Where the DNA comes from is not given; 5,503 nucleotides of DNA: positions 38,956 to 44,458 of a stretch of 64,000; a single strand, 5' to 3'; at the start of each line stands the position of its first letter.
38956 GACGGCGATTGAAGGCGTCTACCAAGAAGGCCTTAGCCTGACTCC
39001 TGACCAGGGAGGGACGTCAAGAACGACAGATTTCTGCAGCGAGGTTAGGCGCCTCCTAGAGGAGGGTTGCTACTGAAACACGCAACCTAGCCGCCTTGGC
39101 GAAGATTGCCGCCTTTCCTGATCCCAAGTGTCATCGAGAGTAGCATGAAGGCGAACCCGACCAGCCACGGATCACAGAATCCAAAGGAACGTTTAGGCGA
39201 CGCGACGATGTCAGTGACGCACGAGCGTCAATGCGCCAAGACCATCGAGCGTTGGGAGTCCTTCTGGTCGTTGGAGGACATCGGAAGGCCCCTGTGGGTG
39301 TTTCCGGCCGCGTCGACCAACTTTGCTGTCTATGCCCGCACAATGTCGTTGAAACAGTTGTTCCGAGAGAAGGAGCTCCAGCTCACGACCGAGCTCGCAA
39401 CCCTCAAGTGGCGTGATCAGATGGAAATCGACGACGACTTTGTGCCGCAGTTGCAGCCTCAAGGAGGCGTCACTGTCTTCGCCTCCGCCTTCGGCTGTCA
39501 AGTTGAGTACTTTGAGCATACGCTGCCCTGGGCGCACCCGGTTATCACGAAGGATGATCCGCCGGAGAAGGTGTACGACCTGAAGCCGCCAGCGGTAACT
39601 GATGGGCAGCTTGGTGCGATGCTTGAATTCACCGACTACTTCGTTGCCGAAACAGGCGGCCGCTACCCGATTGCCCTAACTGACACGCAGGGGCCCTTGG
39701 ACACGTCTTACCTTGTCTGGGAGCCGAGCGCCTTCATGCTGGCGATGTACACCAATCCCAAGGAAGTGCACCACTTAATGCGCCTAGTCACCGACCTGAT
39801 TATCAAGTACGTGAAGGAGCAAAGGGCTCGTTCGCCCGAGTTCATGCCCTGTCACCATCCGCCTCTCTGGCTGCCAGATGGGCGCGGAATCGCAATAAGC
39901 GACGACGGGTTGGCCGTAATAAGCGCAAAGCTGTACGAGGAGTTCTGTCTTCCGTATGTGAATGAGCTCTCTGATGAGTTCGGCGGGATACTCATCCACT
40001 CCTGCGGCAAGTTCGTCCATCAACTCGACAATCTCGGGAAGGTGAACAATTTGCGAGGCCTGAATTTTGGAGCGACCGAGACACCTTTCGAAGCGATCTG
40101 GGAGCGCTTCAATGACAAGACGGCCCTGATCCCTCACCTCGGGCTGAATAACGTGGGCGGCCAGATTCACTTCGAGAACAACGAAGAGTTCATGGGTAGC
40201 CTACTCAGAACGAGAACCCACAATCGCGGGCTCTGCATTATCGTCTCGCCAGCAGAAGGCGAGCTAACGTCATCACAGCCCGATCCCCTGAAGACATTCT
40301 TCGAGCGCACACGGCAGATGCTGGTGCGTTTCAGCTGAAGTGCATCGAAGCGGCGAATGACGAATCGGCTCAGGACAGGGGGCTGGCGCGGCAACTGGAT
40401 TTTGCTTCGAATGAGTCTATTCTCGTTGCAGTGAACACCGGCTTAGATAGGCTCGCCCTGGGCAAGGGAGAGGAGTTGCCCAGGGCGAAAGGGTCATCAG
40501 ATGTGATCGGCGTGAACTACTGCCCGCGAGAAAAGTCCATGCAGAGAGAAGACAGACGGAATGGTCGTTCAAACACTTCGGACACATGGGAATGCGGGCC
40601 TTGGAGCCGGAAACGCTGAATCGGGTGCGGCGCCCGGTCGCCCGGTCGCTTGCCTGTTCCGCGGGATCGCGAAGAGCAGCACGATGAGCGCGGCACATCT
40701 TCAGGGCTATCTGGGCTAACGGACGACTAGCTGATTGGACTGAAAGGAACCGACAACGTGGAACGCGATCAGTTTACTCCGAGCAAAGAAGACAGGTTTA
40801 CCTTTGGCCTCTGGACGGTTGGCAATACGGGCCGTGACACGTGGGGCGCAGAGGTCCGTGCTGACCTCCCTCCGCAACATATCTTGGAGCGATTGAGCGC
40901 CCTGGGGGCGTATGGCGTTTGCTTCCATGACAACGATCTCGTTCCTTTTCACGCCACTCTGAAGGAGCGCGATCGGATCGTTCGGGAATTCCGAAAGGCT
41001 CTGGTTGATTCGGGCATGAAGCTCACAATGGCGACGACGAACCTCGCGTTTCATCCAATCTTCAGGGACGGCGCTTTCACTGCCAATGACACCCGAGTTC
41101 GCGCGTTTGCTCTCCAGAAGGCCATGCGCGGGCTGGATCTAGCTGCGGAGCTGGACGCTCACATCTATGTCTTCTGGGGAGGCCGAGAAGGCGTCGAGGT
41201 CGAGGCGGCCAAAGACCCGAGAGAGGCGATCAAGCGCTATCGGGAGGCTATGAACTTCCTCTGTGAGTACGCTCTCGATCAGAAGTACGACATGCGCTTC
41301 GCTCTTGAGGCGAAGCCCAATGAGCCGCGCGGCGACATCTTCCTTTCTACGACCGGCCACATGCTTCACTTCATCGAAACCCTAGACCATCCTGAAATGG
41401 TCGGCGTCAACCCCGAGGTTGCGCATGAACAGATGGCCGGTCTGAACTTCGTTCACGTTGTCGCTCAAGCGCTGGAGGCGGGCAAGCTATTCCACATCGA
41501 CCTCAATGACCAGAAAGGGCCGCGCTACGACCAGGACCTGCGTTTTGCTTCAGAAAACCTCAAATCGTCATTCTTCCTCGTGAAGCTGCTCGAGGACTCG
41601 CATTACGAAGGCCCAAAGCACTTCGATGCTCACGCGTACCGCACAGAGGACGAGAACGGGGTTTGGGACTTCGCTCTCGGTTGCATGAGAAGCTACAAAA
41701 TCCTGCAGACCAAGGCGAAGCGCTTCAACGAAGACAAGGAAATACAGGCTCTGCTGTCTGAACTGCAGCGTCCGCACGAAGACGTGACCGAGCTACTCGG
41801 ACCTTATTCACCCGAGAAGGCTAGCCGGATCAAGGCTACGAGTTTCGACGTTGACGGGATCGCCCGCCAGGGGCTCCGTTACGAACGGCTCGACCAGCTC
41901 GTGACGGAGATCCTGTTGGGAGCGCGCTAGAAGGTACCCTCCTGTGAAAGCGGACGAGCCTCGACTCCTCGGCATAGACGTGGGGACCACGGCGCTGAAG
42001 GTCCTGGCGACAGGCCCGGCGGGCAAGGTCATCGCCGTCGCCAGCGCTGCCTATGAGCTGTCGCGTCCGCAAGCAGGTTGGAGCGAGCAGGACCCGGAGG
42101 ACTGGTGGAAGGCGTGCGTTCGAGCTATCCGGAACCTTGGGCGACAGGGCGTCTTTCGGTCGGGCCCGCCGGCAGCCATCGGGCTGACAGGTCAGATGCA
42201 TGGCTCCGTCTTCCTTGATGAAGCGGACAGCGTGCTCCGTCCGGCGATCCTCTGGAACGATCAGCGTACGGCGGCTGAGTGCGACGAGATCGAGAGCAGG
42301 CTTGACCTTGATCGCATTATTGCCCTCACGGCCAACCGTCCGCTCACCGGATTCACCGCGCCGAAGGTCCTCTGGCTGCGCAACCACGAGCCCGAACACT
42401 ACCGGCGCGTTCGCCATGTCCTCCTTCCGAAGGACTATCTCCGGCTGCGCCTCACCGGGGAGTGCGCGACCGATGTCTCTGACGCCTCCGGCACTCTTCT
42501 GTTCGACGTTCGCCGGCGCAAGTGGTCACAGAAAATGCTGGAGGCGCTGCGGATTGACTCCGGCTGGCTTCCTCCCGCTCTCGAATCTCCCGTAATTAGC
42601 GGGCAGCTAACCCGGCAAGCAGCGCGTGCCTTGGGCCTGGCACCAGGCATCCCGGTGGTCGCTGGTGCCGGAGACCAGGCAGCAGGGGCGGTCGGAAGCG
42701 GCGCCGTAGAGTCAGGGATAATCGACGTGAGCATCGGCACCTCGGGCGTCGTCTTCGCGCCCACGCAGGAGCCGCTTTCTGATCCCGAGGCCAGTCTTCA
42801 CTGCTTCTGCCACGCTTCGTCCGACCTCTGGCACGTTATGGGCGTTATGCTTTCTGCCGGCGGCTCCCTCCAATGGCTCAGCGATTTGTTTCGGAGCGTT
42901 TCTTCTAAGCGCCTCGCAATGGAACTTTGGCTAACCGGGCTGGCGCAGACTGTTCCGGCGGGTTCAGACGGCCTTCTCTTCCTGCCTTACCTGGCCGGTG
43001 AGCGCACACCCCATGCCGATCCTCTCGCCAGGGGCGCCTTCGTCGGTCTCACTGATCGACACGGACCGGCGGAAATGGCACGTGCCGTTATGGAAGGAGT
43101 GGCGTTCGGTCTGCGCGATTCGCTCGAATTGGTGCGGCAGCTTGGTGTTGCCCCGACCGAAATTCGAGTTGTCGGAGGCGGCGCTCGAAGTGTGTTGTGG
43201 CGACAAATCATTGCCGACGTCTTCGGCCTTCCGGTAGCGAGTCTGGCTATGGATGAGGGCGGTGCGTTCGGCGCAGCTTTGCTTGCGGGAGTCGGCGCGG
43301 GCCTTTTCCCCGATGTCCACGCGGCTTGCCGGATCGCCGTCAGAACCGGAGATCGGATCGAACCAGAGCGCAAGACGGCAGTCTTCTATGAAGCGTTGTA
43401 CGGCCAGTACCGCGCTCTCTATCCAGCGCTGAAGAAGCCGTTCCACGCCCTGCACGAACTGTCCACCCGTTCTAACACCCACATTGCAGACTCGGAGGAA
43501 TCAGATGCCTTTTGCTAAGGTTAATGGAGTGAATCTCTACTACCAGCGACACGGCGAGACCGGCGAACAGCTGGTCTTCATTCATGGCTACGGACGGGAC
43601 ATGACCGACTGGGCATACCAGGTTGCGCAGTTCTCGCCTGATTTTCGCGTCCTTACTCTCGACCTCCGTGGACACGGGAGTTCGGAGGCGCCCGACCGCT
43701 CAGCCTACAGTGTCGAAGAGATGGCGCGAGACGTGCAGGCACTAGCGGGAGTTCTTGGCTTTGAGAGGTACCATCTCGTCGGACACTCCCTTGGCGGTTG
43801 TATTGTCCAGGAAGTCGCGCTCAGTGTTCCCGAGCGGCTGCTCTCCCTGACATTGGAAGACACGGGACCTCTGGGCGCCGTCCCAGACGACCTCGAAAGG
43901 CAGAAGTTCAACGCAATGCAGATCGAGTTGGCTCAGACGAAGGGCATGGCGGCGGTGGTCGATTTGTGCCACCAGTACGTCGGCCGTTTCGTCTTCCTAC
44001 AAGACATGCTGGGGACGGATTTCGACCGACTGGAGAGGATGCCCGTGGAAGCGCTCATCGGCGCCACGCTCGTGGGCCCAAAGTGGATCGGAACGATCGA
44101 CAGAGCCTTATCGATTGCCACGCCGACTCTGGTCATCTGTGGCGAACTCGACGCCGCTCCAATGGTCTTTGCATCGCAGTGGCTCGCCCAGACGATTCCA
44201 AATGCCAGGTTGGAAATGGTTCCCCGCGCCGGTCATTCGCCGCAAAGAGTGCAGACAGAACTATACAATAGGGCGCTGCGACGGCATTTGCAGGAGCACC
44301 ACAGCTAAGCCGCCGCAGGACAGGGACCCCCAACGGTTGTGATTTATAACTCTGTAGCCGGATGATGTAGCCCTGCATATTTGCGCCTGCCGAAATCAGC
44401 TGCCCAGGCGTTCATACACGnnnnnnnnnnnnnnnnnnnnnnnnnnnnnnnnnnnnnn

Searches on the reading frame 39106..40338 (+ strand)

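Call 9: search_protein_families(library=pfam, proteins=[window:39106-40338:+])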
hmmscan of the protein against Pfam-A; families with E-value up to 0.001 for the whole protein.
window:39106-40338:+ (410 aa): 1 family
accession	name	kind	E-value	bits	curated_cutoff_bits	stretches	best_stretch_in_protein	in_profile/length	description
PF01208.23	URO-D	-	1.3e-17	64.3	23.9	2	122-240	74-195/346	Uroporphyrinogen decarboxylase (URO-D)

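Call 67: search_protein_families(library=ncbifam, proteins=[window:39106-40338:+], max_evalue=0.00001)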
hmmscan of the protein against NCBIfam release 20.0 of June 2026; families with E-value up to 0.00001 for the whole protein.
window:39106-40338:+ (410 aa): 3 families
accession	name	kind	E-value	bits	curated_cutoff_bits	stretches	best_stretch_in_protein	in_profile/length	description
NF004889.0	PRK06252.1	subfamily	2.2e-13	50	244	1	122-321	75-259/340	methylcobalamin:coenzyme M methyltransferase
TIGR01463.1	mtaA_cmuA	subfamily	3.3e-07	29.9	235.4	1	118-312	70-253/340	MtaA/CmuA family methyltransferase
NF040654.1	MtaA_Meth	equivalog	9.6e-06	24.7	400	0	122-313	72-250/337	methylcobamide:CoM methyltransferase MtaA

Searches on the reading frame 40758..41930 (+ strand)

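Call 9: search_protein_families(library=pfam, proteins=[window:40758-41930:+])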
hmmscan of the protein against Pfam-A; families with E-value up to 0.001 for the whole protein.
window:40758-41930:+ (390 aa): 1 family
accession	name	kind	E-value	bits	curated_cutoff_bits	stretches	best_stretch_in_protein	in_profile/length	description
PF01261.30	AP_endonuc_2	-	1.1e-26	94.5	31.1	1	44-312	2-248/249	Xylose isomerase-like TIM barrel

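Call 67: search_protein_families(library=ncbifam, proteins=[window:40758-41930:+], max_evalue=0.00001)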
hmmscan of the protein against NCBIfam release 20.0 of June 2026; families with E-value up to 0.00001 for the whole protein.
window:40758-41930:+ (390 aa): 5 families
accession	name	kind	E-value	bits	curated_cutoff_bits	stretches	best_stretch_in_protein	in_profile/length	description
TIGR02631.1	xylA_Arthro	equivalog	2.3e-163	543.6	447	1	8-387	3-382/382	xylose isomerase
NF003998.0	PRK05474.1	subfamily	2.2e-35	122.3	459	1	41-335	85-385/439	xylose isomerase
TIGR02630.1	xylose_isom_A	equivalog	2.3e-34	119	533.25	1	43-335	85-383/435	xylose isomerase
NF009115.0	PRK12465.1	subfamily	3.3e-20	72.3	888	1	19-295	77-352/445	xylose isomerase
TIGR02635.1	RhaI_grampos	equivalog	5.3e-08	32.2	531.35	1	79-281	75-269/378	L-rhamnose isomerase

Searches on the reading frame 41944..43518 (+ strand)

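Call 9: search_protein_families(library=pfam, proteins=[window:41944-43518:+])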
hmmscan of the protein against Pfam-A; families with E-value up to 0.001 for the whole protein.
window:41944-43518:+ (524 aa): 2 families
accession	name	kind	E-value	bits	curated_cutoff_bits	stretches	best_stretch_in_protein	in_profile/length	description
PF00370.27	FGGY_N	-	4e-73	246.5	28.8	1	9-251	3-245/245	FGGY family of carbohydrate kinases, N-terminal domain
PF02782.22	FGGY_C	-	5.3e-41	141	27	1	262-451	3-197/198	FGGY family of carbohydrate kinases, C-terminal domain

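Call 67: search_protein_families(library=ncbifam, proteins=[window:41944-43518:+], max_evalue=0.00001)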
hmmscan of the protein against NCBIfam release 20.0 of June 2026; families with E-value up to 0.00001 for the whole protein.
window:41944-43518:+ (524 aa): 12 families
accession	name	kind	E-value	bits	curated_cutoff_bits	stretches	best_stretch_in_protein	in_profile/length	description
TIGR01312.1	XylB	equivalog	5.4e-172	572.7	380.25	1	9-493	1-480/481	xylulokinase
NF011601.0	PRK15027.1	equivalog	5.8e-135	450.4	912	1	9-453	3-437/484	xylulokinase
TIGR01314.1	gntK_FGGY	equivalog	1.3e-75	254.8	648.55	1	8-497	2-494/505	gluconokinase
TIGR01311.1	glycerol_kin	equivalog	2.8e-61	207.4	590.35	1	9-476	4-474/496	glycerol kinase GlpK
NF008187.0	PRK10939.1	equivalog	7.5e-56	189.8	528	1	7-495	5-502/521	autoinducer-2 kinase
NF000756.0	PRK00047.1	subfamily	1.7e-54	185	498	1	8-460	7-460/502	glycerol kinase GlpK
TIGR02628.1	fuculo_kin_coli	equivalog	3.3e-44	151.6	470.9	1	11-464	6-454/465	L-fuculokinase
NF003154.0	PRK04123.1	equivalog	5.2e-36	124.5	428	1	102-499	121-540/554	ribulokinase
TIGR01315.1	5C_CHO_kinase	subfamily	2e-34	119.2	408.7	2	339-492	376-533/541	FGGY family pentulose kinase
TIGR01234.1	L-ribulokinase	equivalog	1.7e-27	96.4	583.25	1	318-495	350-529/536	ribulokinase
TIGR02627.1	rhamnulo_kin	equivalog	4e-21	75.1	527.95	1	76-284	68-271/454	rhamnulokinase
NF007925.0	PRK10640.1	equivalog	1.9e-19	69.5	639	1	68-283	65-276/489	rhamnulokinase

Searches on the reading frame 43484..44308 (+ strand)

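Call 9: search_protein_families(library=pfam, proteins=[window:43484-44308:+])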
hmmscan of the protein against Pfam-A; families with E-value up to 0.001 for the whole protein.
window:43484-44308:+ (274 aa): 4 families
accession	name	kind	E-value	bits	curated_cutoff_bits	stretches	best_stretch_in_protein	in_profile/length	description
PF00561.26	Abhydrolase_1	-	8.8e-26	91.5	25.8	1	30-129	3-105/245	alpha/beta hydrolase fold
PF12697.13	Abhydrolase_6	-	2.9e-22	80.8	26.3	1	30-255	1-208/217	Alpha/beta hydrolase family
PF12146.15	Hydrolase_4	-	1.1e-12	48.2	27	1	29-252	6-233/239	Serine aminopeptidase, S33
PF00975.26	Thioesterase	-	0.00012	22.8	26.4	1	49-117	22-89/226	Thioesterase domain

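Call 67: search_protein_families(library=ncbifam, proteins=[window:43484-44308:+], max_evalue=0.00001)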
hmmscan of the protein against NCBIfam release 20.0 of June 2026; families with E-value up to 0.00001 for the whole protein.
window:43484-44308:+ (274 aa): 31 families (the best 25 are shown)
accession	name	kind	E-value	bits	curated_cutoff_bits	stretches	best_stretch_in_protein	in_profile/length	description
NF051488.1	bifunc_PcaDC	exception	6.8e-36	124.2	390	1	19-272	3-253/375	bifunctional 3-oxoadipate enol-lactonase/4-carboxymuconolactone decarboxylase PcaDC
TIGR02427.1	protocat_pcaD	equivalog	2.9e-34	118.6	255.85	1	18-270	2-251/251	3-oxoadipate enol-lactonase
NF011457.0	PRK14875.1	equivalog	2.2e-31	109.2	307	1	5-125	109-229/372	acetoin dehydrogenase dihydrolipoyllysine-residue acetyltransferase subunit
NF051487.1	bifunc_PcaCD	exception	4e-29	101.9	430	1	21-270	165-412/413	bifunctional 4-carboxymuconolactone decarboxylase/3-oxoadipate enol-lactonase PcaCD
TIGR03695.1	menH_SHCHC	equivalog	6.1e-26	91.4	208.55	1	28-129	3-106/252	2-succinyl-6-hydroxy-2,4-cyclohexadiene-1-carboxylate synthase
TIGR03611.1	RutD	equivalog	1.8e-25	89.8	238.5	1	23-126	9-112/258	pyrimidine utilization protein D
TIGR03056.1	bchO_mg_che_rel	equivalog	8.3e-21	74.2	172.55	1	4-116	4-117/278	alpha/beta fold hydrolase BchO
TIGR01250.1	pro_imino_pep_2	subfamily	4.6e-20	72.3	167.65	1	10-127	6-129/288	proline iminopeptidase-family hydrolase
NF050089.1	i_nPHAscl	equivalog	9.8e-19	67.5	300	1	14-125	5-115/288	intracellular short-chain-length polyhydroxyalkanoate depolymerase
NF052610.1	macro_16_ester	equivalog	1.2e-17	64.1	420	1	11-252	6-263/281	alpha/beta fold macrolide esterase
NF045632.1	hydroxlase_HsaD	equivalog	4.3e-17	62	400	1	9-126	15-136/290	4,5:9,10-diseco-3-hydroxy-5,9,17-trioxoandrosta-1(10),2-diene-4-oate hydrolase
NF008340.0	PRK11126.1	equivalog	4.8e-15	55.5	261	1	24-131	11-115/255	2-succinyl-6-hydroxy-2,4-cyclohexadiene-1-carboxylate synthase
NF004514.1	PRK05855.1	equivalog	8e-15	54.4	455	1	12-107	6-104/578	SDR family oxidoreductase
NF002938.0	PRK03592.1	equivalog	1.1e-14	54.5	241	1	4-138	8-140/298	haloalkane dehalogenase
TIGR01738.1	bioH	equivalog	3.3e-14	53.1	206.95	1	26-263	3-239/245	pimeloyl-ACP methyl ester esterase BioH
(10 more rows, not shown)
